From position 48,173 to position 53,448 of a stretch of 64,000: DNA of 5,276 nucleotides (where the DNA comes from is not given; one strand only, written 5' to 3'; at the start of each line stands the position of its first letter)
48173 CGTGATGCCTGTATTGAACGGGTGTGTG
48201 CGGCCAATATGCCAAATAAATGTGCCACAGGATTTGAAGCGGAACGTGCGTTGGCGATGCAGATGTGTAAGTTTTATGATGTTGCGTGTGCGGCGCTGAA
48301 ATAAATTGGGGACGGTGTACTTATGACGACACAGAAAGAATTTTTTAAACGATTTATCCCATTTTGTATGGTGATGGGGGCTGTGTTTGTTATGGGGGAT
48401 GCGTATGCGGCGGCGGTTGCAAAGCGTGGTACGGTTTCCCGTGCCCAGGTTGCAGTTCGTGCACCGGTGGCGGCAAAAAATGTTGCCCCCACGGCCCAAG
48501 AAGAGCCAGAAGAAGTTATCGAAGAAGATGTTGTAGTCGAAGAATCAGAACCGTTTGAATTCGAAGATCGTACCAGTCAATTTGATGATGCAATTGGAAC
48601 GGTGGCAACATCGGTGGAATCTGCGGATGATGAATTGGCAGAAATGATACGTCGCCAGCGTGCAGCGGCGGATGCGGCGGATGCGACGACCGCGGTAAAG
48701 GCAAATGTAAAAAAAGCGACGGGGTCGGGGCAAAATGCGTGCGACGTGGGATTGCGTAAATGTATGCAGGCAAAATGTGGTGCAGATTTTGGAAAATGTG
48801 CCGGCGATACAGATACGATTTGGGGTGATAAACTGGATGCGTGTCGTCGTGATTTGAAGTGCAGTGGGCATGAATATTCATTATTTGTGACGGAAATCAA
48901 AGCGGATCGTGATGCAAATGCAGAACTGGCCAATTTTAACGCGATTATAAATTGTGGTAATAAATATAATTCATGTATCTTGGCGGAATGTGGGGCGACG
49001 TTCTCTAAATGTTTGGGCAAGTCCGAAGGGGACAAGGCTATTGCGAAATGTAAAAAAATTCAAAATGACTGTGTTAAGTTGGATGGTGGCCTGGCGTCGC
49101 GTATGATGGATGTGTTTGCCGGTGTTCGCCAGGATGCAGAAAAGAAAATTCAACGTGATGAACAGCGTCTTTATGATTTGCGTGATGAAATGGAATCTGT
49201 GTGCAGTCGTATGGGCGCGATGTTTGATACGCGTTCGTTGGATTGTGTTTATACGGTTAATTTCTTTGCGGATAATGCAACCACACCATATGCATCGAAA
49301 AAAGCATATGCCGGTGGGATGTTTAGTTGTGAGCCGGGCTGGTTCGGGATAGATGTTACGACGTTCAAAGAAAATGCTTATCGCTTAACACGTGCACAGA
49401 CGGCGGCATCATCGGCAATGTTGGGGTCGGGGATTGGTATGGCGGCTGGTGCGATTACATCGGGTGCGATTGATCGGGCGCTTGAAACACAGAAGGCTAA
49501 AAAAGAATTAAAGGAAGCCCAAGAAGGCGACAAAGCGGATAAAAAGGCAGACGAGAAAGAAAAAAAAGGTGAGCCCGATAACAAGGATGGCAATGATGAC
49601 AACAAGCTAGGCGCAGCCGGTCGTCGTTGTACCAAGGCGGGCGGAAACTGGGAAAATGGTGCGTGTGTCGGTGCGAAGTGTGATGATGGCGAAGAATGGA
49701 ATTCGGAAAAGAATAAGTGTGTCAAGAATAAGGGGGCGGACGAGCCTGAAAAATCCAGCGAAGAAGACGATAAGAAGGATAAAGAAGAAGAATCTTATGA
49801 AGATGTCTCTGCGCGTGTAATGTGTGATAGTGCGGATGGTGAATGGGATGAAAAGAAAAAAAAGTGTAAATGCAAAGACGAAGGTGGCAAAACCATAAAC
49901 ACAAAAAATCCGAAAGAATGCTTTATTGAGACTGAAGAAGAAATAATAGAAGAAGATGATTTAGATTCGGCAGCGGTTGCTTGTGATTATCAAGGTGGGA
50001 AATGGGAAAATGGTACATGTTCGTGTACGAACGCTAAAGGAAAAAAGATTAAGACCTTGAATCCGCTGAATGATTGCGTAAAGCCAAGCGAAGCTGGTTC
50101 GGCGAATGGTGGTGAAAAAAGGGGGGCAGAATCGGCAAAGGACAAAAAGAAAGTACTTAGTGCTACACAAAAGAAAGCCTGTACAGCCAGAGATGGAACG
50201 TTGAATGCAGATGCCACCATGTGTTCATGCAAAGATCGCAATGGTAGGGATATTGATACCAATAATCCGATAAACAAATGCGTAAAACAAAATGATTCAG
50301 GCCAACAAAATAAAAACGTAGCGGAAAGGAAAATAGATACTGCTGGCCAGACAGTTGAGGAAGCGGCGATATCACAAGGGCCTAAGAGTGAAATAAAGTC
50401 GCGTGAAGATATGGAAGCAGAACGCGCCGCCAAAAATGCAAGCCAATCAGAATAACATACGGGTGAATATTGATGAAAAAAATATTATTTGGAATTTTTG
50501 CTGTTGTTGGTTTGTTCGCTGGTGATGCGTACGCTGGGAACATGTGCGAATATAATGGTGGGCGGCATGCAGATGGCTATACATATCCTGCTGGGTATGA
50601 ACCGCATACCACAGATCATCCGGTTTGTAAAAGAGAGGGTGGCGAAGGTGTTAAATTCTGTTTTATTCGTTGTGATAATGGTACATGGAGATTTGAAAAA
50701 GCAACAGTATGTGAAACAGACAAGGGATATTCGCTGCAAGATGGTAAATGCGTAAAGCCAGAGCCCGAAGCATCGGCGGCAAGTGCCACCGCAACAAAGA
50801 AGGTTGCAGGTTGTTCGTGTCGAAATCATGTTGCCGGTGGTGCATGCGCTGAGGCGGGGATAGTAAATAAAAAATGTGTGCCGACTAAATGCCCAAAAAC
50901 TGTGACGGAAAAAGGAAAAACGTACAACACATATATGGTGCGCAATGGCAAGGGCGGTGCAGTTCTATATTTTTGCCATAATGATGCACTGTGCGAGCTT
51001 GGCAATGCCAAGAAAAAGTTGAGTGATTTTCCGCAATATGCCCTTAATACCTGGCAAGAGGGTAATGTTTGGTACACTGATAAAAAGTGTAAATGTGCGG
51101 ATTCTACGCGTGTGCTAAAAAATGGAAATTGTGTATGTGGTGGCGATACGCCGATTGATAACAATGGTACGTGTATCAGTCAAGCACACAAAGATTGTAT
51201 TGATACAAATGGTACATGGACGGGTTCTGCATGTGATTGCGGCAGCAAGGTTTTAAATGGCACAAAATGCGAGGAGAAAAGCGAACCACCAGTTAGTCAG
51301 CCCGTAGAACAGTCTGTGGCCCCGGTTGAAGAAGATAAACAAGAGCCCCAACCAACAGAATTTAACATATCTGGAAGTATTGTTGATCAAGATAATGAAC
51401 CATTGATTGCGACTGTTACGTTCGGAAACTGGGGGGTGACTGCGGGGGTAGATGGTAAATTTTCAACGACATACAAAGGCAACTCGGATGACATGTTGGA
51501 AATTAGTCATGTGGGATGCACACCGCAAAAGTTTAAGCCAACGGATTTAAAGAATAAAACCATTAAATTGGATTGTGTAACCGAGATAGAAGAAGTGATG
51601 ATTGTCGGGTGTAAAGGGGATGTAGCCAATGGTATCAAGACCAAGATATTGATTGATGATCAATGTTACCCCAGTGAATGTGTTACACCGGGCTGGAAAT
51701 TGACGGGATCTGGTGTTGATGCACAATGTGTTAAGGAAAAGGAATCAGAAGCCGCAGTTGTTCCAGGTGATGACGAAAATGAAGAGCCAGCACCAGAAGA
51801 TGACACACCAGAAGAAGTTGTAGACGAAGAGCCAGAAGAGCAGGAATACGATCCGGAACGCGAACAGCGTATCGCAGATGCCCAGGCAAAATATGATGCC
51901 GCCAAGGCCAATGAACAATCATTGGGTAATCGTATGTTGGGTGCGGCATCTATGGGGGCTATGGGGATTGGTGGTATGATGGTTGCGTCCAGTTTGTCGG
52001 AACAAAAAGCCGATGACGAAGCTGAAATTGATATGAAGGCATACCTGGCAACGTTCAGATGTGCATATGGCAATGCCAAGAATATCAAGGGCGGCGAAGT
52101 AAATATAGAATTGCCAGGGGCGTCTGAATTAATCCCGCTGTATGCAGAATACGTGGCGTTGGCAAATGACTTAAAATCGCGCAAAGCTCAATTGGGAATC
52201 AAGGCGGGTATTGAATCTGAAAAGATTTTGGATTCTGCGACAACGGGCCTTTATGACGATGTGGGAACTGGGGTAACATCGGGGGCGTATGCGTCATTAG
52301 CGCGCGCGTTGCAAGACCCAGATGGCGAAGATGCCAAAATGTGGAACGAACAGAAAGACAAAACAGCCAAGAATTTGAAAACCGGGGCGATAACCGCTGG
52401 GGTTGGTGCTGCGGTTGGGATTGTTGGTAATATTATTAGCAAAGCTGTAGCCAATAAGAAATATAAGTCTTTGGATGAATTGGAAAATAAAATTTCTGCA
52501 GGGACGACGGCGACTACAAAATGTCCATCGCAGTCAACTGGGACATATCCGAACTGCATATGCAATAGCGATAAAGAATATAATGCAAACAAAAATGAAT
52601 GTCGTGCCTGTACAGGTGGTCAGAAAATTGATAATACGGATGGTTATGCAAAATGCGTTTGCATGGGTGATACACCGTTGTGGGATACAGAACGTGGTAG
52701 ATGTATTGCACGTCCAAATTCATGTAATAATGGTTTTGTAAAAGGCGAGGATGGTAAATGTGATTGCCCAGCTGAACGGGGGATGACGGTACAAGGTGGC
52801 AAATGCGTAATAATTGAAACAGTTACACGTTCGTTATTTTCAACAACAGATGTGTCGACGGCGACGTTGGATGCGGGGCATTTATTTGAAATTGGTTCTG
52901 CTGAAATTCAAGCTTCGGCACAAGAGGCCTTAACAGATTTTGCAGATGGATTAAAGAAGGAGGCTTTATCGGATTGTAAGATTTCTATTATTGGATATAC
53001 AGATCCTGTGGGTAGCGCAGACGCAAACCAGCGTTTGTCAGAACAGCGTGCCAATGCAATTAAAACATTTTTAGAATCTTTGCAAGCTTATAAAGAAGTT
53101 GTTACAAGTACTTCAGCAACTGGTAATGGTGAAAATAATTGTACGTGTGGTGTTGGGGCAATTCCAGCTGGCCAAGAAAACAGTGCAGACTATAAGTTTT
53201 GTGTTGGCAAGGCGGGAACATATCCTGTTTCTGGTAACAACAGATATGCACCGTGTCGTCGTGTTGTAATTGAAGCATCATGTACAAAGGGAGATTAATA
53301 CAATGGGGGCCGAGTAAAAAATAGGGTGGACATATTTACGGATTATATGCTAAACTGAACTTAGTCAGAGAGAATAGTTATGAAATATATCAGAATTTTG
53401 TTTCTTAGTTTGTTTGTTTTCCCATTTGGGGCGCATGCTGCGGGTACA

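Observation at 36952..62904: Roughly 26-kb cluster of paralogous, modular Cys-rich secreted proteins with no family I can name: a candidate undescribed envelope or surface system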

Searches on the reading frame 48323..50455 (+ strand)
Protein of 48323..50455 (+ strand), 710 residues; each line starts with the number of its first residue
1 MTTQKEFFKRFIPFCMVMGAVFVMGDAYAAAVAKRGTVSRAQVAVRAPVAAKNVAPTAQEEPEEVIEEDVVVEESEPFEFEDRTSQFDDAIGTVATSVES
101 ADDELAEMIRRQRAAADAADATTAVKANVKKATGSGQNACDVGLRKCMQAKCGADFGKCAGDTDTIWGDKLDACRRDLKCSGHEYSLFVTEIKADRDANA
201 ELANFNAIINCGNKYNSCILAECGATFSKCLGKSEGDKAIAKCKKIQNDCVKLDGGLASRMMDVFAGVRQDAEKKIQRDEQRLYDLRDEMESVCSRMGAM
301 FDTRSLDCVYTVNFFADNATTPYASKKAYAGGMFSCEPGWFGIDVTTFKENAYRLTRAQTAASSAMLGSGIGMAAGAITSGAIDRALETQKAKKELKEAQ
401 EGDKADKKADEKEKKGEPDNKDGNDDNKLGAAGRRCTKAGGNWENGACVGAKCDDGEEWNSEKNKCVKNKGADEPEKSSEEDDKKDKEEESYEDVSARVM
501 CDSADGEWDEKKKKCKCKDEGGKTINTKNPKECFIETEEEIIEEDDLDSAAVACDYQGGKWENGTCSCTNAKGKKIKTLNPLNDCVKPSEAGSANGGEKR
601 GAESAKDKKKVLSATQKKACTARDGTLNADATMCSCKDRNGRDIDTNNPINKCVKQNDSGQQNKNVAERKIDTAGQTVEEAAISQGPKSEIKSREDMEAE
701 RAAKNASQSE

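Call 3: search_protein_families(library=pfam, proteins=[window:48323-50455:+], max_evalue=0.1)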
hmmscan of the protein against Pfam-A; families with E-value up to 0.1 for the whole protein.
window:48323-50455:+ (710 aa): 0 families

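Call 13: search_protein_families(library=ncbifam, proteins=[window:48323-50455:+], max_evalue=0.1)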
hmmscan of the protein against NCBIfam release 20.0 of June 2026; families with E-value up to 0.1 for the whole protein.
window:48323-50455:+ (710 aa): 0 families

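Call 55: search_protein_families(library=pfam, alignment_id=A6, max_evalue=0.01)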
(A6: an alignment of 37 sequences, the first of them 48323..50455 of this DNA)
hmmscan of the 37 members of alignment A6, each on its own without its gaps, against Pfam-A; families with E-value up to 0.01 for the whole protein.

A. member 1, window:48323-50455:+ (710 aa): 0 families

B. families by the number of members that match (of 37 scanned): 9 families
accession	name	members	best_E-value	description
PF13715.12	CarbopepD_reg_2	1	3.8e-16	CarboxypepD_reg-like domain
PF05262.16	Borrelia_P83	1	2.6e-14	Borrelia P83/100 protein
PF13620.12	CarboxypepD_reg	1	4e-12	Carboxypeptidase regulatory-like domain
PF21827.1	New_glue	1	0.0045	New glue protein family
PF06459.17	RR_TM4-6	1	0.0047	Ryanodine Receptor TM 4-6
PF19268.4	CIS_TMP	1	0.0077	Contractile injection system tape measure protein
PF15680.10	OFCC1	1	0.0093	Orofacial cleft 1 candidate gene 1 protein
PF16371.11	MetallophosN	1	0.0095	N terminal of Calcineurin-like phosphoesterase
PF11600.14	CAF1A_acidic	1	0.0095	Chromatin assembly factor 1 complex p150 subunit, acidic region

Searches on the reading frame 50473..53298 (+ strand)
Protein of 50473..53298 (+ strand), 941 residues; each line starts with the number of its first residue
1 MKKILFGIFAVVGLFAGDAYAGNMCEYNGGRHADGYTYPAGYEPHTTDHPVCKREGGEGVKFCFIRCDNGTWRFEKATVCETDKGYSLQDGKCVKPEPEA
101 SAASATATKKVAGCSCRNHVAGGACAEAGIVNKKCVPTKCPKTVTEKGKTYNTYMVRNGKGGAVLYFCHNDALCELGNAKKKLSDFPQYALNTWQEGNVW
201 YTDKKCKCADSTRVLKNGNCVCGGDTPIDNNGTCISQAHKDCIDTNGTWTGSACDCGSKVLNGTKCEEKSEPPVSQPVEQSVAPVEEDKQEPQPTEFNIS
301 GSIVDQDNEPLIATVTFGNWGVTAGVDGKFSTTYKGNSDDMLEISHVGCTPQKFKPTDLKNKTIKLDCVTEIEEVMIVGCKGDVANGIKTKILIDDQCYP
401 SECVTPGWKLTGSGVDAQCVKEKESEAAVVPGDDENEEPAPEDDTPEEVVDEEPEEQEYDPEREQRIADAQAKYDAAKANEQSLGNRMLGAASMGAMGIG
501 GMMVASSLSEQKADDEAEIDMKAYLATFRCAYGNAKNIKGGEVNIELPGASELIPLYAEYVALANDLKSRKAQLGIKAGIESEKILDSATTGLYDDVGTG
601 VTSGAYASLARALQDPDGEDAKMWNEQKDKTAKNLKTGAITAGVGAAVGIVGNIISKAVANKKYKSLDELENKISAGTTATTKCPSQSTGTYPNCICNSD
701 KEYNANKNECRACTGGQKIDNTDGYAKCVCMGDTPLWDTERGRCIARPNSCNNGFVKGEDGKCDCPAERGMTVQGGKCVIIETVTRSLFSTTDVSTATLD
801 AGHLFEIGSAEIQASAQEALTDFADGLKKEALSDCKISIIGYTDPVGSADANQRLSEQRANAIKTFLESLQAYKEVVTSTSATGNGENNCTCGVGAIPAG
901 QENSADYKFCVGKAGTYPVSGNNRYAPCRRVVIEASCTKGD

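Call 3: search_protein_families(library=pfam, proteins=[window:50473-53298:+], max_evalue=0.1)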
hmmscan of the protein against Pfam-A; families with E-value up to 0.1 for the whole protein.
window:50473-53298:+ (941 aa): 2 families
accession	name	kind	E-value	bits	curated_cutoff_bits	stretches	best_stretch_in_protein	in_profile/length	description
PF00691.25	OmpA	-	1.1e-13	51.8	27.2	1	804-885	1-81/98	OmpA family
PF13715.12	CarbopepD_reg_2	-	0.00024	21.5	32.2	1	299-371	1-77/88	CarboxypepD_reg-like domain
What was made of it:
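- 50473..53298 (+): Core protein G (941 aa). Order of parts: signal peptide, variable Cys knots, CarboxypepD_reg-like beta-sandwich (299-371), acidic spacer, Gly/Ala-rich segment, conserved core (481-657, a single invariant Cys530), Gly/Ala-rich segment, Cys knots, OmpA-like peptidoglycan-binding domain (804-885). PF00691 E=1.1e-13 (call 3).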

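Call 13: search_protein_families(library=ncbifam, proteins=[window:50473-53298:+], max_evalue=0.1)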
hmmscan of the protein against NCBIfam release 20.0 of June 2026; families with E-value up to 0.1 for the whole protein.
window:50473-53298:+ (941 aa): 19 families
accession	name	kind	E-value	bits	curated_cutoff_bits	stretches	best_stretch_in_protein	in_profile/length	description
NF053611.1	YiaD_Gzip_OmpA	equivalog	7.4e-15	55.2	175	1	797-877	98-176/206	YiaD family glycine zipper/OmpA-like lipoprotein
NF053612.1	anchor_PA1041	equivalog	3.4e-13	50.1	250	1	764-889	89-214/236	PA1041 family peptidoglycan-binding anchor lipoprotein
TIGR03789.1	pdsO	hypoth_equivalog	2.2e-11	43.9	152.2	1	803-884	141-219/243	sortase-associated OmpA-like protein PdsO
NF053613.1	OMP_toxin_LptF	equivalog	7.7e-10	38.9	400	1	803-869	143-207/256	lipotoxin F family OmpA-related lipoprotein LptF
NF008071.1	PRK10808.1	equivalog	1.5e-09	37.7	277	1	797-893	227-320/358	porin OmpA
TIGR03350.1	type_VI_ompA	equivalog_domain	1.7e-09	37.7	139.8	1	791-879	20-109/137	type VI secretion system protein TssL, long form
TIGR04056.1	OMP_RagA_SusC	subfamily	1.5e-08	33.5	368.25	1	298-380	2-86/981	SusC/RagA family TonB-linked outer membrane protein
NF045787.1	OmpABordt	equivalog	3e-08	33.6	200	1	790-878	75-160/194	outer membrane protein OmpA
NF047726.1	AutTranAdhPGAsTpgA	equivalog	1.3e-07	31.1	350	1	790-878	143-232/268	trimeric autotransporter adhesin/peptidogylcan-associated protein TpgA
TIGR02802.1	Pal_lipo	equivalog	1.9e-06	27.9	125.35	1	805-880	4-77/104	peptidoglycan-associated lipoprotein Pal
NF053585.1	OMP_LP_YfiB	equivalog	3.3e-06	27.1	128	1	803-871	58-124/163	outer membrane lipoprotein YfiB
NF007804.1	PRK10510.1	equivalog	6e-06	25.8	307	1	805-868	116-177/219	OmpA family lipoprotein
NF038224.1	OmpA_like_CmpA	equivalog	3.8e-05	23.4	300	1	793-868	102-175/233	C-OmpA-like family protein CmpA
NF005444.0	PRK07033.1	equivalog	6.9e-05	22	520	1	792-878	305-392/438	DotU family type VI secretion system protein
NF047620.1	FlgprotMotYVib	equivalog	0.00067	19.4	400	1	805-876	165-235/271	flagellar protein MotY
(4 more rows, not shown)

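Call 54: search_protein_families(library=pfam, alignment_id=A5, max_evalue=0.01)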
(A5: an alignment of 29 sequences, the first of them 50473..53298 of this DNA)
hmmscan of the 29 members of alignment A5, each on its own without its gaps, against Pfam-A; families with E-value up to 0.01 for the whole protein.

A. member 1, window:50473-53298:+ (941 aa): 2 families
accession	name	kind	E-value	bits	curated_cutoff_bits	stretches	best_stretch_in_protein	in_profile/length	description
PF00691.25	OmpA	-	1.1e-13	51.8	27.2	1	804-885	1-81/98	OmpA family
PF13715.12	CarbopepD_reg_2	-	0.00024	21.5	32.2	1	299-371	1-77/88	CarboxypepD_reg-like domain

B. families by the number of members that match (of 29 scanned): 12 families
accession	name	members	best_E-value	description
PF00691.25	OmpA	24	9.6e-19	OmpA family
PF13715.12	CarbopepD_reg_2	23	7.2e-19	CarboxypepD_reg-like domain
PF13620.12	CarboxypepD_reg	22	5.9e-21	Carboxypeptidase regulatory-like domain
PF21671.2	CPL1-like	7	7.1e-09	Protein CPL1-like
PF12662.13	cEGF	3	4.3e-06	Complement Clr-like EGF-like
PF15976.11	CooC_C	2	9.6e-05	CS1-pili formation C-terminal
PF20598.4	DUF6795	1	5.9e-07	Domain of unknown function (DUF6795)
PF23591.1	CILP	1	0.00075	Cartilage intermediate layer protein 1-like domain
PF25020.1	TTR_TEN1-4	1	0.001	Teneurin TTR-like domain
PF02369.22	Big_1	1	0.0024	Bacterial Ig-like domain (group 1)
PF17802.7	SpaA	1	0.0025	Prealbumin-like fold domain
PF13948.11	DUF4215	1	0.0069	Domain of unknown function (DUF4215)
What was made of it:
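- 50473..53298 (+): In the family, 24 of 29 members have OmpA, 22-23 of 29 CarboxypepD_reg, 7 CPL1-like and 3 cEGF (call 54).
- On OmpA-like peptidoglycan-binding proteins (PF00691): 24 of 29 G relatives also hit (call 54).
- Closest known: EGF-like / CPL1-like cysteine knots and CarboxypepD_reg Ig-like sandwiches. Same: The variable parts of G relatives hit PF21671 (7 of 29), PF12662 (3 of 29) and PF13620/PF13715 (22-23 of 29) (call 54).
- Wall anchoring: OmpA domains in G and K (calls 3, 13, 54). Ig-like and EGF-like/CPL1-like modules in G relatives: call 54.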
